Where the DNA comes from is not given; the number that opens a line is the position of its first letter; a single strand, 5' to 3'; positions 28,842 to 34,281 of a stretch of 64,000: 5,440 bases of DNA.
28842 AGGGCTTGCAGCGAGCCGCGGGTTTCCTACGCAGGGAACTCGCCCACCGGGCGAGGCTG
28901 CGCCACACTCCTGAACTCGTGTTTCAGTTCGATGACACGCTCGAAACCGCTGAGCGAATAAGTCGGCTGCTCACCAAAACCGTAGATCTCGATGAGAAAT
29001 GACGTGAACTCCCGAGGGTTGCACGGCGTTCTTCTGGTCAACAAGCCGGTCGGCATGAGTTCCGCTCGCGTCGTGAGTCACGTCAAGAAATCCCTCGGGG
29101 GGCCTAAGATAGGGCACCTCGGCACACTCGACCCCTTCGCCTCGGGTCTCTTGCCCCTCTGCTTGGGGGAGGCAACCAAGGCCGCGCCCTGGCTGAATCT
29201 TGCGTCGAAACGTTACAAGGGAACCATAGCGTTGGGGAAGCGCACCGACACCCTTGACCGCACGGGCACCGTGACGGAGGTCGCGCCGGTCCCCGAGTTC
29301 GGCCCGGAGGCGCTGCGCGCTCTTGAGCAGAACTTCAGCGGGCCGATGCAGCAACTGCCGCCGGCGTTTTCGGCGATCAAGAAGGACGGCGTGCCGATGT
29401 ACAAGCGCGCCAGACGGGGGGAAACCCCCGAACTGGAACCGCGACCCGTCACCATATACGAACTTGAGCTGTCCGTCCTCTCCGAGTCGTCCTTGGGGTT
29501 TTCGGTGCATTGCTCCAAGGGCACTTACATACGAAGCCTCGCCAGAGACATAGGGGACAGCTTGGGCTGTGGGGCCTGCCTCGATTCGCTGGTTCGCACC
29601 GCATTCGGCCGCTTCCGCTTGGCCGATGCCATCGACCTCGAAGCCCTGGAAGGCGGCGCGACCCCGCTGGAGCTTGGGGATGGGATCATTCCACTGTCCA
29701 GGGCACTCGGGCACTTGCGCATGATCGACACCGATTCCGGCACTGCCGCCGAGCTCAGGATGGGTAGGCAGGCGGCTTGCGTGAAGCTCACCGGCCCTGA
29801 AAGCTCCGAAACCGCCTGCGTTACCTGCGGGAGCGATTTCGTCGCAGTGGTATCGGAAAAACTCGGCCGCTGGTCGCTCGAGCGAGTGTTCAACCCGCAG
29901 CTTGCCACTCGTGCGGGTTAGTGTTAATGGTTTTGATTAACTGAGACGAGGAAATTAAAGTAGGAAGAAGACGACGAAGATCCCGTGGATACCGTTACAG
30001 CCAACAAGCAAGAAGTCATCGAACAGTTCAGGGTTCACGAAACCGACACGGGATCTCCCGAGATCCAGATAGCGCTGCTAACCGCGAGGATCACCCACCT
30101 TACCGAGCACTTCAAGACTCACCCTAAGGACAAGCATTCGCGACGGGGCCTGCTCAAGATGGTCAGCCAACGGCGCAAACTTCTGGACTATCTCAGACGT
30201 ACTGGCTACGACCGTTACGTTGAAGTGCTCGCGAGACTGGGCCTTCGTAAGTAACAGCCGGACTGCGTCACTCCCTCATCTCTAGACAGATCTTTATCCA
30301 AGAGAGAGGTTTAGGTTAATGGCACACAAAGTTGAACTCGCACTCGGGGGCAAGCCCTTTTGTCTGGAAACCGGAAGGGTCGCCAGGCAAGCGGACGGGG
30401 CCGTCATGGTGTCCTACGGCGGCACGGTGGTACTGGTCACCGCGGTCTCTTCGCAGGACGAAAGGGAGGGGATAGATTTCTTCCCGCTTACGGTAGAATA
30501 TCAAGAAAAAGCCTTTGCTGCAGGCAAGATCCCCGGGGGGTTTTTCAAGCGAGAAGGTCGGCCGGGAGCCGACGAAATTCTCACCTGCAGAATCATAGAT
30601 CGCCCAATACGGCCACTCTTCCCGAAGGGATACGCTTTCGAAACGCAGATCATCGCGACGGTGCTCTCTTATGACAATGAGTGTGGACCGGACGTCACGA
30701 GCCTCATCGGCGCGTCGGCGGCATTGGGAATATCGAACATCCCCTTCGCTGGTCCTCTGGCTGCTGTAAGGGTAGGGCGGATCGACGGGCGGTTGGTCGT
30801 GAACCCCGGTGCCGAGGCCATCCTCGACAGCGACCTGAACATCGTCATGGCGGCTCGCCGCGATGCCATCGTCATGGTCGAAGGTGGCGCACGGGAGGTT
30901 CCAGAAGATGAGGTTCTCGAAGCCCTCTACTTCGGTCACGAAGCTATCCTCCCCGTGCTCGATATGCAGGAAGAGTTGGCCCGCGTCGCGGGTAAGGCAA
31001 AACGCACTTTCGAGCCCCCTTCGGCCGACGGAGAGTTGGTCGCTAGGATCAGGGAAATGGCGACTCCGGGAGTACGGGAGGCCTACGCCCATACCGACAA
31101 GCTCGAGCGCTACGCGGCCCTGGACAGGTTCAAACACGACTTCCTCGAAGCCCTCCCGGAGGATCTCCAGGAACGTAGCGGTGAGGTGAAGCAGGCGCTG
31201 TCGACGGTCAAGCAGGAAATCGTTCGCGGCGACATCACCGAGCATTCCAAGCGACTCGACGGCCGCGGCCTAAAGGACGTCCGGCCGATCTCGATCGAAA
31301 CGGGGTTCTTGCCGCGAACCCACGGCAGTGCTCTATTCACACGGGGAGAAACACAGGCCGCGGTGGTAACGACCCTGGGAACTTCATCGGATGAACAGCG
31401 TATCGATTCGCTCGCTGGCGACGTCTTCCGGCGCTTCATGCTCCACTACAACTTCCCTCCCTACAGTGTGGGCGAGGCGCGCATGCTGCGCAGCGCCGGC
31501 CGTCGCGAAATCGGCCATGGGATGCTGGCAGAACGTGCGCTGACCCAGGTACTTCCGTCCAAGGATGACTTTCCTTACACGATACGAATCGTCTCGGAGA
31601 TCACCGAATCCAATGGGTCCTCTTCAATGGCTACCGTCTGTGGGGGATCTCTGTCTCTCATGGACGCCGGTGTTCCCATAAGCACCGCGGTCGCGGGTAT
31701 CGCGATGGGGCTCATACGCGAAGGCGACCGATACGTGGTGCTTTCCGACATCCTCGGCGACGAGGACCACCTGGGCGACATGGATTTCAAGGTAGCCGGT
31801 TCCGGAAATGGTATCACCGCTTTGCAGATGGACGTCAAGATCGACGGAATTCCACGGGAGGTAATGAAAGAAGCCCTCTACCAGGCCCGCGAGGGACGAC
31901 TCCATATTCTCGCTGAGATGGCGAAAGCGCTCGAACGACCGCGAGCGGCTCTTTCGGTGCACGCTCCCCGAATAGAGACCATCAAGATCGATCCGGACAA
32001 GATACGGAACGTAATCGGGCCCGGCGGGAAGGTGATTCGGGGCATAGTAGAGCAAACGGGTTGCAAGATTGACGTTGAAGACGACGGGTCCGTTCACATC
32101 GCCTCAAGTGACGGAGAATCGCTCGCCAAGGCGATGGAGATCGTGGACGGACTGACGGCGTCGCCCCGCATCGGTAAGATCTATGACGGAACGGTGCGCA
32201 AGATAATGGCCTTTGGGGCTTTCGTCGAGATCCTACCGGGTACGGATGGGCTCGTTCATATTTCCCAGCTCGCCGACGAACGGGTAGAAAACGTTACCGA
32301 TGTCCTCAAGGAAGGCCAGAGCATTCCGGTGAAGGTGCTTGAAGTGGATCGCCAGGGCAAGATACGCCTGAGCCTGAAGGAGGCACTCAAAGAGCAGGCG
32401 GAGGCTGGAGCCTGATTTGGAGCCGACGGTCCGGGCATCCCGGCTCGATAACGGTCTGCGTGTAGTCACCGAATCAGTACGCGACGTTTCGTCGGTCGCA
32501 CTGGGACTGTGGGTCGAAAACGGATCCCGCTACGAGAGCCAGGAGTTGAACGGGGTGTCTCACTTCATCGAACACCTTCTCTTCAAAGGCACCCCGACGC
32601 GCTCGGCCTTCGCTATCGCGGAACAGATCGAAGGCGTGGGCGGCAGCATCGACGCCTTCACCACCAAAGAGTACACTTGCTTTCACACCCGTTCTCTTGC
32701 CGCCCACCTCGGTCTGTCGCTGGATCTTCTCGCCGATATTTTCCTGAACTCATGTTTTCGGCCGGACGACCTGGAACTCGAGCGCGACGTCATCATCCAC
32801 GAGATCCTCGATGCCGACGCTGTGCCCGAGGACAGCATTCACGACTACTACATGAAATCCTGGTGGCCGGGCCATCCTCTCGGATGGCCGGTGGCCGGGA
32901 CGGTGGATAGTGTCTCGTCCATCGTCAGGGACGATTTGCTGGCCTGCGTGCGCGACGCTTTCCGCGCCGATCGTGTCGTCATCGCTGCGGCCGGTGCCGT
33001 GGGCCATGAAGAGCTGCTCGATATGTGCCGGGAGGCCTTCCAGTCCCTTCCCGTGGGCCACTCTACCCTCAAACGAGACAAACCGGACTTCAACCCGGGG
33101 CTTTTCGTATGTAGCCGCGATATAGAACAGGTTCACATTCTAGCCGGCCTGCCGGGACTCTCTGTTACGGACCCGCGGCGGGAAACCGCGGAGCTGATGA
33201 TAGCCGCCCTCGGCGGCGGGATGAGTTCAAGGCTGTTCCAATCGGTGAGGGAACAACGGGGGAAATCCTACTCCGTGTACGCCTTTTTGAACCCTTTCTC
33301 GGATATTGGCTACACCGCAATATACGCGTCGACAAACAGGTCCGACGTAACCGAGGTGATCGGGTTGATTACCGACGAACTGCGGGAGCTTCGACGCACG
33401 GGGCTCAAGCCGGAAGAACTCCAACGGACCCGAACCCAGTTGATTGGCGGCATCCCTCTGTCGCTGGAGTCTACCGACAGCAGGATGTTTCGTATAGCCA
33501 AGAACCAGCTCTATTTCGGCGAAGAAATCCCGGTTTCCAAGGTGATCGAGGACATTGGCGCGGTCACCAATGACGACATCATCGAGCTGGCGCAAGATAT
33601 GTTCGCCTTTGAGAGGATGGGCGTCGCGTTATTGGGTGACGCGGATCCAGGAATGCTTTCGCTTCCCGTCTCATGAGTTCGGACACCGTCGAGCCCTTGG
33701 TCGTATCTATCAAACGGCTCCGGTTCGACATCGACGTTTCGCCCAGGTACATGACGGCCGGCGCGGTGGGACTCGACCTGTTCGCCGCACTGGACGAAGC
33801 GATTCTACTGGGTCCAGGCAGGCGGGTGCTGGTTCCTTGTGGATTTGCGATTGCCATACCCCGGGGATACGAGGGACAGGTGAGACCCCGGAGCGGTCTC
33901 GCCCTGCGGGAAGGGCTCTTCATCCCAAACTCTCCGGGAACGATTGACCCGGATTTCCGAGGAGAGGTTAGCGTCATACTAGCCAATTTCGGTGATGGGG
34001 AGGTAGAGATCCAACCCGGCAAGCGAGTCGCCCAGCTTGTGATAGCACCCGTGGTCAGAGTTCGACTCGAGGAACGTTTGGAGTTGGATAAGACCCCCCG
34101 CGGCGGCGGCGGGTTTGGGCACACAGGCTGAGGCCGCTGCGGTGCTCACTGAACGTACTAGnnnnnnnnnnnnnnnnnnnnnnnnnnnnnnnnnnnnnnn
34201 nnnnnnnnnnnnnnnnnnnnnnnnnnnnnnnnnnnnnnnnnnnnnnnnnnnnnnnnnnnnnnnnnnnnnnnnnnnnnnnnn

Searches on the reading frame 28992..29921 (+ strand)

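Call 48: search_protein_families(library=pfam, proteins=[window:28992-29921:+], max_evalue=0.0001)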
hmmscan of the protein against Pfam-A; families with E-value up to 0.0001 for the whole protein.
window:28992-29921:+ (309 aa): 2 families
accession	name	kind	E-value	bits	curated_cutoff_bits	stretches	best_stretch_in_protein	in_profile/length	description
PF01509.24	TruB_N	-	2.9e-47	161.2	27.3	1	32-180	1-149/149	TruB family pseudouridylate synthase (N terminal domain)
PF16198.10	TruB_C_2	-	2.1e-08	34.6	29.3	1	181-221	1-41/66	tRNA pseudouridylate synthase B C-terminal domain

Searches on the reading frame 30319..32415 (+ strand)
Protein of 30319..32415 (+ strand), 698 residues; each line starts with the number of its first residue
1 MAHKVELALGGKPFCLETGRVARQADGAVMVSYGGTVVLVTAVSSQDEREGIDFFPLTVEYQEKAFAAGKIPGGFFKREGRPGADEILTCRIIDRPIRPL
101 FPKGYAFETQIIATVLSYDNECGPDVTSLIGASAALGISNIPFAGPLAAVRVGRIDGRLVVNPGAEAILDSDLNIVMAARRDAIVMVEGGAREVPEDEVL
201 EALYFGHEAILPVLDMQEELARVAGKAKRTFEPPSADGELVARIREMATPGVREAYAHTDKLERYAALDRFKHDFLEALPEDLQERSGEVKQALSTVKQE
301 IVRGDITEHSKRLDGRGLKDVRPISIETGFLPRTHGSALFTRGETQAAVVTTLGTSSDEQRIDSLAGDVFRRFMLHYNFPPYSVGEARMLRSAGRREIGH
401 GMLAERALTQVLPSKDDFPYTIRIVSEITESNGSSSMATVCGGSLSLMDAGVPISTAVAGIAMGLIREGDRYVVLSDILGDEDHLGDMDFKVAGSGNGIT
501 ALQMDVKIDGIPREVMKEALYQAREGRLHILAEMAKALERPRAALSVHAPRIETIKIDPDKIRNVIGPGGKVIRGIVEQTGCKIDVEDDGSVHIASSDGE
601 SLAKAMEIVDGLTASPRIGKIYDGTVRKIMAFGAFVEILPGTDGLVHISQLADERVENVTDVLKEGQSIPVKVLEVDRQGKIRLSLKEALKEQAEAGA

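Call 49: search_protein_families(library=pfam, proteins=[window:30319-32415:+], max_evalue=0.0001)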
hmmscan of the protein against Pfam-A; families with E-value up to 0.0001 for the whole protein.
window:30319-32415:+ (698 aa): 6 families
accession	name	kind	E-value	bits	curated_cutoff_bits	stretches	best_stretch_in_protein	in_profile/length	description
PF01138.27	RNase_PH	-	8.3e-57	191.6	25.5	2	12-142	3-130/130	3' exoribonuclease family, domain 1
PF03725.20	RNase_PH_C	-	8.9e-24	83.7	20.8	2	145-209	1-67/67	3' exoribonuclease family, domain 2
PF00575.29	S1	-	6.6e-21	74.9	22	1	616-687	2-74/74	S1 RNA binding domain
PF03726.19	PNPase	-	5.3e-14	52.9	24.6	1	239-316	1-80/81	Polyribonucleotide nucleotidyltransferase, RNA binding domain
PF00013.35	KH_1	-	5.6e-12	45.7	21.5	1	553-609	2-64/66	KH domain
PF22675.2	KH-I_KHDC4-BBP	-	3.5e-05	24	30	1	562-607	8-53/76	KHDC4/BBP-like, KH-domain type I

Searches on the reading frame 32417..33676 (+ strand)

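Call 49: search_protein_families(library=pfam, proteins=[window:32417-33676:+], max_evalue=0.0001)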
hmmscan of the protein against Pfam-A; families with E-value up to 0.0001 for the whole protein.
window:32417-33676:+ (419 aa): 2 families
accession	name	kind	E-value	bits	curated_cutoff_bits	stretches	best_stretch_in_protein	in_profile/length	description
PF05193.26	Peptidase_M16_C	-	7.7e-37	127.4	23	1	169-342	2-181/181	Peptidase M16 inactive domain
PF00675.25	Peptidase_M16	-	1.9e-36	125.6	22.3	1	15-162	1-148/149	Insulinase (Peptidase family M16)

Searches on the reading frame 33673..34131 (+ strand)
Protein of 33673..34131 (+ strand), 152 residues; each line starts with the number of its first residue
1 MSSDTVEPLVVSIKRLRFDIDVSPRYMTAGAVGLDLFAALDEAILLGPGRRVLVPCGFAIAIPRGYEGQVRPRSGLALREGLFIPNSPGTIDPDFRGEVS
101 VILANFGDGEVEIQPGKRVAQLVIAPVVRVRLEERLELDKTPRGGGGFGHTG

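Call 50: search_protein_families(library=pfam, proteins=[window:33673-34131:+], max_evalue=0.01)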
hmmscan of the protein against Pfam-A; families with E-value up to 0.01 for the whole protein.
window:33673-34131:+ (152 aa): 2 families
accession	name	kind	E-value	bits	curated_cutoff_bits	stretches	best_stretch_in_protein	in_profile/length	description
PF00692.24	dUTPase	-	1.5e-27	96.4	22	1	24-152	6-129/129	dUTPase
PF22769.1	DCD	-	5.5e-12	46.5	27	1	41-125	68-151/153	dCTP deaminase-like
